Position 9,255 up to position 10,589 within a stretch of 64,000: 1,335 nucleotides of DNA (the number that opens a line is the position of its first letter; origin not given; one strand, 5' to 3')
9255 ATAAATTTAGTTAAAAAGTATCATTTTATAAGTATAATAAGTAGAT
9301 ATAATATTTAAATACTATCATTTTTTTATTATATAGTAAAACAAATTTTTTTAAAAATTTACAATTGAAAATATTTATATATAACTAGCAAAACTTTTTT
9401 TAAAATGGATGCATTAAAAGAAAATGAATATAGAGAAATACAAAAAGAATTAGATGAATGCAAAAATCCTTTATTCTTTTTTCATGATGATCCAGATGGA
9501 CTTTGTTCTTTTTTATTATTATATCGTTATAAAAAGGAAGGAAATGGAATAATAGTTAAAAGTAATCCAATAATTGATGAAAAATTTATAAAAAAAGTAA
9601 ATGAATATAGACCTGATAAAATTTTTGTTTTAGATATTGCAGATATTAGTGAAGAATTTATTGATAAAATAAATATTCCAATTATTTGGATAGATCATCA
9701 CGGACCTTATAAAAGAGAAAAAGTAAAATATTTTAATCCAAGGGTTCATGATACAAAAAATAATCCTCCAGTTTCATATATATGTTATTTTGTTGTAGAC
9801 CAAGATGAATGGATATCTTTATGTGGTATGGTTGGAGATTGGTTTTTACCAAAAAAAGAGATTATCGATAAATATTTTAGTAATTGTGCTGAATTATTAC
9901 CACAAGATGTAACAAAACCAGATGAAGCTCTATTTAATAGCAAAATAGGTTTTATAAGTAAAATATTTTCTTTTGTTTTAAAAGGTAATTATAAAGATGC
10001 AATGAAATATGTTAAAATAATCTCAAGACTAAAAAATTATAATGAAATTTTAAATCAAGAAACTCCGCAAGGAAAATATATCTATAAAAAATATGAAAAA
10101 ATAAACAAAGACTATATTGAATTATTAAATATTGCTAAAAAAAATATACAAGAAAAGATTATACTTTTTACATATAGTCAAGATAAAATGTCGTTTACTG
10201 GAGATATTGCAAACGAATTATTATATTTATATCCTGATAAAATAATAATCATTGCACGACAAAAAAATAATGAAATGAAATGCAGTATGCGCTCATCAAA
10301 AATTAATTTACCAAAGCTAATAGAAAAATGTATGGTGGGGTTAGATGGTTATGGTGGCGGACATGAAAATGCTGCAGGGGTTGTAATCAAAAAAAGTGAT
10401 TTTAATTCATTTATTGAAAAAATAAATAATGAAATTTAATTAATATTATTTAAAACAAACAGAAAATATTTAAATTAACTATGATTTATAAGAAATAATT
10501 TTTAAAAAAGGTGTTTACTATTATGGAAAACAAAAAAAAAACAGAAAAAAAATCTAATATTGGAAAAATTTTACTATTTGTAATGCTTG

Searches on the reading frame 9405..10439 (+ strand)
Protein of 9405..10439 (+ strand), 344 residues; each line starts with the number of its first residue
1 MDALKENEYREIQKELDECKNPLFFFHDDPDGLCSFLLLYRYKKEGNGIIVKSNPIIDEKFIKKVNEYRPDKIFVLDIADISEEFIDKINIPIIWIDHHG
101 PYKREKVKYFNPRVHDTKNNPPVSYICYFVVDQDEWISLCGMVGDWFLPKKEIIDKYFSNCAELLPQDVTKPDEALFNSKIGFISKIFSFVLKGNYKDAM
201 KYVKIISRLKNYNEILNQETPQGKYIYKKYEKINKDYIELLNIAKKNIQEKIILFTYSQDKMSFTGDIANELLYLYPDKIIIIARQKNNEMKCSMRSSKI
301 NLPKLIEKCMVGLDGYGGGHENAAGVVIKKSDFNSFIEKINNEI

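Call 43: find_encoding_contigs(protein=window:9405-10439:+, flank=10000, max_places=1)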
Protein window:9405-10439:+ (344 aa): 4 contigs read that carry it; 1 place shown.
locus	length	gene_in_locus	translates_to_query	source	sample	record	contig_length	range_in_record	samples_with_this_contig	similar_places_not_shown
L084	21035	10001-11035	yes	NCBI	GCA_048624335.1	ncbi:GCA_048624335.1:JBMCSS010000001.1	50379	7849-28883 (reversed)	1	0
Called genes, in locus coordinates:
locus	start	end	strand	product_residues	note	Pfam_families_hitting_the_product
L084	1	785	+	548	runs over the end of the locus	PF13671:AAA_33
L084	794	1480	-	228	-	PF00590:TP_methylase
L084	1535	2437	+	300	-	PF04018:VCA0040-like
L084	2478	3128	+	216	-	PF00702:Hydrolase, PF13419:HAD_2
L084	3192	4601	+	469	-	PF05221:AdoHcyase, PF00670:AdoHcyase_NAD, PF02826:2-Hacid_dh_C (weak)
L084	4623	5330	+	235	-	-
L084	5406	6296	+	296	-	PF01875:Memo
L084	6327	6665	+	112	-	PF02643:DUF192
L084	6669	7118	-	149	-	PF13673:Acetyltransf_10, PF00583:Acetyltransf_1, PF13508:Acetyltransf_7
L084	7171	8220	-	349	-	PF06550:SPP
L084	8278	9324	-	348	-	PF01594:AI-2E_transport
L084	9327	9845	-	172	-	-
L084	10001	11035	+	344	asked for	PF01368:DHH, PF02272:DHHA1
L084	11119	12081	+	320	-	PF01972:SDH_protease (weak), PF25145:NfeD1b_N, PF01343:Peptidase_S49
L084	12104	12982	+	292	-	PF01171:ATP_bind_3, PF01507:PAPS_reduct, PF02568:ThiI (weak), PF03054:tRNA_Me_trans, PF06508:QueC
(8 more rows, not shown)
